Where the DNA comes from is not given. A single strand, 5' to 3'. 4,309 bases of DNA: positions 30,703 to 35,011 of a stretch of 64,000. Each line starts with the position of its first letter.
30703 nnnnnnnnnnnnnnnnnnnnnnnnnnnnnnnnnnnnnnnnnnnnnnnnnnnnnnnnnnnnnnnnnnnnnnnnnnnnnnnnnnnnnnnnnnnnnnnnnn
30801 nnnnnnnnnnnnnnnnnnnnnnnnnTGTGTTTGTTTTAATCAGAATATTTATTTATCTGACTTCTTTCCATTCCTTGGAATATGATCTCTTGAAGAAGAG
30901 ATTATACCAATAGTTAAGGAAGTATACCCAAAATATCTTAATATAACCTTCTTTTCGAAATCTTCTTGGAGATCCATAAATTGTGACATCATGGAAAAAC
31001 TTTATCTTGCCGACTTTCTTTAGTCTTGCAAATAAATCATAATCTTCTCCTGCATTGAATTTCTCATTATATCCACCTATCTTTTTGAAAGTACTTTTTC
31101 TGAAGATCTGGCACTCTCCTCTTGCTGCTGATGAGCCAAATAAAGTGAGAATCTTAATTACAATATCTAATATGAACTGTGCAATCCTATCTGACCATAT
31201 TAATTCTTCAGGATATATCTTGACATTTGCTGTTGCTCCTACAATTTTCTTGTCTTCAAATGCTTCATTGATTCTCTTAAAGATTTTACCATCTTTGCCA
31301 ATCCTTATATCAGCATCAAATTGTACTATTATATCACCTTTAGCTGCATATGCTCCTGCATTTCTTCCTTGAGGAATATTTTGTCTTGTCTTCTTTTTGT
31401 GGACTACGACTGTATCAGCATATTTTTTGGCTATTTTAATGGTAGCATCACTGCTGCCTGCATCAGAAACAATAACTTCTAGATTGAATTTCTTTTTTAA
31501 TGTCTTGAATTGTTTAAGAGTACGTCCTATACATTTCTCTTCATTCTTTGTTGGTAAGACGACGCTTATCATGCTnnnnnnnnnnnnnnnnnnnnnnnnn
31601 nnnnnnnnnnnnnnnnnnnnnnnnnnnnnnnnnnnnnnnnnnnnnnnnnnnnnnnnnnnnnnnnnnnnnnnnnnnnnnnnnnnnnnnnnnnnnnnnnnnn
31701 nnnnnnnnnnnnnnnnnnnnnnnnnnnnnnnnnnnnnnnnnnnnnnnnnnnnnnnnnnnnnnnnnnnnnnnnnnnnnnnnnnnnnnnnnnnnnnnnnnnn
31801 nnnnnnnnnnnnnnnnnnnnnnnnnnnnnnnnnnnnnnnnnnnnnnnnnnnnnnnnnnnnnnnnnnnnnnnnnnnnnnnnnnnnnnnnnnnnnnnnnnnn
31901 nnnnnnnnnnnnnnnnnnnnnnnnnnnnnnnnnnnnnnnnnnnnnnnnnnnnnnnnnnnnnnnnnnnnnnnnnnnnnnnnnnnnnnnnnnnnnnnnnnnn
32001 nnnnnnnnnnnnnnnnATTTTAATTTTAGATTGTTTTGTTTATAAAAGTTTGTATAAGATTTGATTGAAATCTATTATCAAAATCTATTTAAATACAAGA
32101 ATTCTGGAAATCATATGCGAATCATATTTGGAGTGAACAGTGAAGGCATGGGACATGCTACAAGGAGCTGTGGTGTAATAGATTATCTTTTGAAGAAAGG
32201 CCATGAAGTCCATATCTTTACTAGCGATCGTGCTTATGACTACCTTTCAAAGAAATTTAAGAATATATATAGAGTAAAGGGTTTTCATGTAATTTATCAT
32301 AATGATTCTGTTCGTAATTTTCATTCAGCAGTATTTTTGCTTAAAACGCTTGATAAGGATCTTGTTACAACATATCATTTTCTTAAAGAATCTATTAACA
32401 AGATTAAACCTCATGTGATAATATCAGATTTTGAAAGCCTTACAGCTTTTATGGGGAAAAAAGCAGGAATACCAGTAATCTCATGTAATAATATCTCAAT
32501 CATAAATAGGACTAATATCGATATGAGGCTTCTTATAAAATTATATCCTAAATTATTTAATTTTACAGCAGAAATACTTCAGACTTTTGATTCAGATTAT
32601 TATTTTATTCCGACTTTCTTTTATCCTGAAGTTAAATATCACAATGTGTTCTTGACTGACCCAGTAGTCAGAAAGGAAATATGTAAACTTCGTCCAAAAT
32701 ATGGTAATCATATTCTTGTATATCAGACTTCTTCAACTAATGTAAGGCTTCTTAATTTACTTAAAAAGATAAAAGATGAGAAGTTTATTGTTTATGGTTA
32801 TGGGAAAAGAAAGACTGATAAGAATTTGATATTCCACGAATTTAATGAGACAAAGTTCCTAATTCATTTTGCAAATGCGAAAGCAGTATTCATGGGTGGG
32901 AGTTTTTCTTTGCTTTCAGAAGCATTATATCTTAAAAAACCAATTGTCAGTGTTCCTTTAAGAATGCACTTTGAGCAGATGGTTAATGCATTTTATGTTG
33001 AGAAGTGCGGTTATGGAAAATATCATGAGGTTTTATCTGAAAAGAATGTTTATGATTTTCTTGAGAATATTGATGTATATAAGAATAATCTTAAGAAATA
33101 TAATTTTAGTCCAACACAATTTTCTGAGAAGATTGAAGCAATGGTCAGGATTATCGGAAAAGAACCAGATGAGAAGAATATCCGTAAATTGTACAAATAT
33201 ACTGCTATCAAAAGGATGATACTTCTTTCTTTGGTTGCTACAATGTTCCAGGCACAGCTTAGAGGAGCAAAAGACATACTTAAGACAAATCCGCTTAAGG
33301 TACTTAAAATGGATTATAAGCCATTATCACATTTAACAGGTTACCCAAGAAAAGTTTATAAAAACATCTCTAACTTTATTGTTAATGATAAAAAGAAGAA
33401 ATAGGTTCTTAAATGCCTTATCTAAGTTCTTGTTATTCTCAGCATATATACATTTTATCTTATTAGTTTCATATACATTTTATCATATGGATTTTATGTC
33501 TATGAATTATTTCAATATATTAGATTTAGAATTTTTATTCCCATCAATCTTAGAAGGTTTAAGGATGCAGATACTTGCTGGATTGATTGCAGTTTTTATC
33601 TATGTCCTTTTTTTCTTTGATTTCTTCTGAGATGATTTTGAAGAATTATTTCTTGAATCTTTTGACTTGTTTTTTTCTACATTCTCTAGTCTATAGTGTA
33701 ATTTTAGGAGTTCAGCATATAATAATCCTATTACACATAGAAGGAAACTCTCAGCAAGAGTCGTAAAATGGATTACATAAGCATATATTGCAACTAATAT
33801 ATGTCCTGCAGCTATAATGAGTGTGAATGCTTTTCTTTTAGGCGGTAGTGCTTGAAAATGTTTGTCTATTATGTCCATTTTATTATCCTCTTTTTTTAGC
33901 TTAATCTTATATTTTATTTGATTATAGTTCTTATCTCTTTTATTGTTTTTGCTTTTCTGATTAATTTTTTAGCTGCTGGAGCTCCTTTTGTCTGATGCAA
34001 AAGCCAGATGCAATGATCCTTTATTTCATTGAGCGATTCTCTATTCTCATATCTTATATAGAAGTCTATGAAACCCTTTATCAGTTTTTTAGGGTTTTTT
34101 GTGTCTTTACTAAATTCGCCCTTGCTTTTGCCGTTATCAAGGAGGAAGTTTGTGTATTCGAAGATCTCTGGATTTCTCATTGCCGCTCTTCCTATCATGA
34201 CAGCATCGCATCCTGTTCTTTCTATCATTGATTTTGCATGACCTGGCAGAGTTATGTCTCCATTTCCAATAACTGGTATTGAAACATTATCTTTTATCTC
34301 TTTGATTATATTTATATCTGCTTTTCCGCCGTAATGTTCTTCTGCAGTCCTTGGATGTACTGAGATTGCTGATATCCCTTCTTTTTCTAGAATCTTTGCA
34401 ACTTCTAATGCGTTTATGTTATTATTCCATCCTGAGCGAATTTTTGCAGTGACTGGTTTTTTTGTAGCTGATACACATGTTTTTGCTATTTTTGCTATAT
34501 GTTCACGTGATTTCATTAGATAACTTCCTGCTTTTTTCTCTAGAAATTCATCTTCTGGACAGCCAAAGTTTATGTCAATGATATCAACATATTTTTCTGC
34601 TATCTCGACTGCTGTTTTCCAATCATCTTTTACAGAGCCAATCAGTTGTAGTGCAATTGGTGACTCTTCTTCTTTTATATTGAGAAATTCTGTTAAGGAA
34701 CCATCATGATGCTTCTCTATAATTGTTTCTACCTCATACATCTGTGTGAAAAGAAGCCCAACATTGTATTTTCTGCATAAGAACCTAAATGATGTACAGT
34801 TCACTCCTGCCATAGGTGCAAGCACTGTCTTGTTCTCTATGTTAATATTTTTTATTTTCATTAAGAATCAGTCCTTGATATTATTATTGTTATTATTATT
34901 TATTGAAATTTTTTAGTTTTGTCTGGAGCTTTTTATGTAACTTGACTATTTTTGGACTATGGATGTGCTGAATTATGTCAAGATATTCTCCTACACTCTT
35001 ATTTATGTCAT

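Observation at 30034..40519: ~10-kb block bracketed by inverted paralogous 8-TM membrane-protein genes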

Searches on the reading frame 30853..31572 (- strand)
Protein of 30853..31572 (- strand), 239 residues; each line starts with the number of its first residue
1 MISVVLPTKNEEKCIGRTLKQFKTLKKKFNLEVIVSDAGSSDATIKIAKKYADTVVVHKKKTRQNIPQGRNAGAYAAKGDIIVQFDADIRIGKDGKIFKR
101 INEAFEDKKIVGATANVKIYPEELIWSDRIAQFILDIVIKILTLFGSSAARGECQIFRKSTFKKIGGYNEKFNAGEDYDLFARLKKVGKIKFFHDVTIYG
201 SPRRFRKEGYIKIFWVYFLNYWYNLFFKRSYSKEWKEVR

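Call 5: search_protein_families(library=pfam, proteins=[window:30853-31572:-], max_evalue=0.1)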
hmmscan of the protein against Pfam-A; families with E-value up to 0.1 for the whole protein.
window:30853-31572:- (239 aa): 6 families
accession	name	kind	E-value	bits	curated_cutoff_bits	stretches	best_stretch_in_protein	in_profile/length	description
PF00535.33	Glycos_transf_2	-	2.4e-20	73.6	23.3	1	3-165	1-167/168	Glycosyl transferase family 2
PF10111.15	Glyco_tranf_2_2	-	5.4e-13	49.5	27.3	1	3-187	1-202/276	Glycosyltransferase like family 2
PF13641.12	Glyco_tranf_2_3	-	8.9e-09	36.1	27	1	2-197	3-208/230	Glycosyltransferase like family 2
PF13506.12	Glyco_transf_21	-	7.1e-06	26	21.7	1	75-170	27-122/174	Glycosyl transferase family 21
PF02709.20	Glyco_transf_7C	-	9.9e-05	22.3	23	1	155-188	24-59/78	N-terminal domain of galactosyltransferase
PF13632.12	Glyco_trans_2_3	-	0.064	13.5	27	1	86-193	6-115/198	Glycosyl transferase family group 2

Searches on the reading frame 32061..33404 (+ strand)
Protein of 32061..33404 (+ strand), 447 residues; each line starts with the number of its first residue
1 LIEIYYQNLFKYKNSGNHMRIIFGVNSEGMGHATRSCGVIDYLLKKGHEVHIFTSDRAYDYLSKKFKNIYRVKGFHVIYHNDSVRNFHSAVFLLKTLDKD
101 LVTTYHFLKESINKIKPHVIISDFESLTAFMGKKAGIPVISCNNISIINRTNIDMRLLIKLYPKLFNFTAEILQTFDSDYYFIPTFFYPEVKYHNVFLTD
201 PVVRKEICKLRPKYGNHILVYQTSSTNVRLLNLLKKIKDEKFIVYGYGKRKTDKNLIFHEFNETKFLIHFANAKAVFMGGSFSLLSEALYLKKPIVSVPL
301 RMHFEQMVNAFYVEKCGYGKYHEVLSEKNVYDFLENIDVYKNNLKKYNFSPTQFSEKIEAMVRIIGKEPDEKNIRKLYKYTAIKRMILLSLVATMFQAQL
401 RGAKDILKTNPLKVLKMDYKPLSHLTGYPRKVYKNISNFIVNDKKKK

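Call 5: search_protein_families(library=pfam, proteins=[window:32061-33404:+], max_evalue=0.1)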
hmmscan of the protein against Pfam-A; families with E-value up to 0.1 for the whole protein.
window:32061-33404:+ (447 aa): 2 families
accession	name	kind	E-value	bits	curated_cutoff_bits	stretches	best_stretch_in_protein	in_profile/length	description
PF13528.12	Glyco_trans_1_3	-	7.6e-84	282.1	25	1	19-337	1-321/322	Glycosyl transferase family 1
PF13439.12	Glyco_transf_4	-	0.0012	19.3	28.5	1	40-142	12-102/170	Glycosyltransferase Family 4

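Call 88: search_protein_families(library=ncbifam, proteins=[window:32061-33404:+], max_evalue=0.01)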
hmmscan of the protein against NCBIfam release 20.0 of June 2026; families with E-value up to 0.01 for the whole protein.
window:32061-33404:+ (447 aa): 3 families
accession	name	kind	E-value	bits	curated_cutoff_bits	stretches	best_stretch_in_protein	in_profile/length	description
TIGR00661.1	MJ1255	subfamily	1.3e-61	208.6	195.9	1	20-344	1-319/321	MJ1255/VC2487 family glycosyltransferase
TIGR01426.2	MGT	subfamily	5.8e-05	22.3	260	1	29-151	5-129/393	macrolide family glycosyltransferase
TIGR01133.1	murG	equivalog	0.0066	15.5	250.25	0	284-324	267-308/353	undecaprenyldiphospho-muramoylpentapeptide beta-N-acetylglucosaminyltransferase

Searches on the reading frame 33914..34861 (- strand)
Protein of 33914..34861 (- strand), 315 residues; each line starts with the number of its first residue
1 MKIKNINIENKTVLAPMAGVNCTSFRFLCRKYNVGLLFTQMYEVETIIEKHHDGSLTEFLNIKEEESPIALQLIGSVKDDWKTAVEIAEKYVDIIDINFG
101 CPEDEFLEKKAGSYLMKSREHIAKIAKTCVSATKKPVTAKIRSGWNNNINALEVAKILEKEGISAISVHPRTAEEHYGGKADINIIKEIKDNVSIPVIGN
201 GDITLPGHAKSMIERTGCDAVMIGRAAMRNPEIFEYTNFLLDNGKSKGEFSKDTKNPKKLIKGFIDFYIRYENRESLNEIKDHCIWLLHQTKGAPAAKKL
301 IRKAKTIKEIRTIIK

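Call 5: search_protein_families(library=pfam, proteins=[window:33914-34861:-], max_evalue=0.1)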
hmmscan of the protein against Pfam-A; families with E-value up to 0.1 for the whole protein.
window:33914-34861:- (315 aa): 8 families
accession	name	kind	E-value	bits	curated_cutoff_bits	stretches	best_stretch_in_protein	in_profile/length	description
PF01207.24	Dus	-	7.9e-70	235.9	20.4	1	14-306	2-294/311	Dihydrouridine synthase (Dus)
PF01180.27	DHO_dh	-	2.9e-07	30.4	27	1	63-174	90-197/291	Dihydroorotate dehydrogenase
PF00977.27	His_biosynth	-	3.7e-05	23.7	23.6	1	150-235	30-113/228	Histidine biosynthesis protein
PF04131.20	NanE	-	0.00029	20.5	27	1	175-235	126-184/192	Putative N-acetylmannosamine-6-phosphate epimerase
PF05690.20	ThiG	-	0.0007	19.4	23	1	155-228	137-208/247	Thiazole biosynthesis protein ThiG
PF00724.26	Oxidored_FMN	-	0.0017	18.2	27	1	184-234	282-332/342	NADH:flavin oxidoreductase / NADH oxidase family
PF01680.23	SOR_SNZ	-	0.0029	17.9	27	1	134-204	5-80/207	SOR/SNZ family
PF00218.27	IGPS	-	0.024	14.3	27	0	146-198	65-113/254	Indole-3-glycerol phosphate synthase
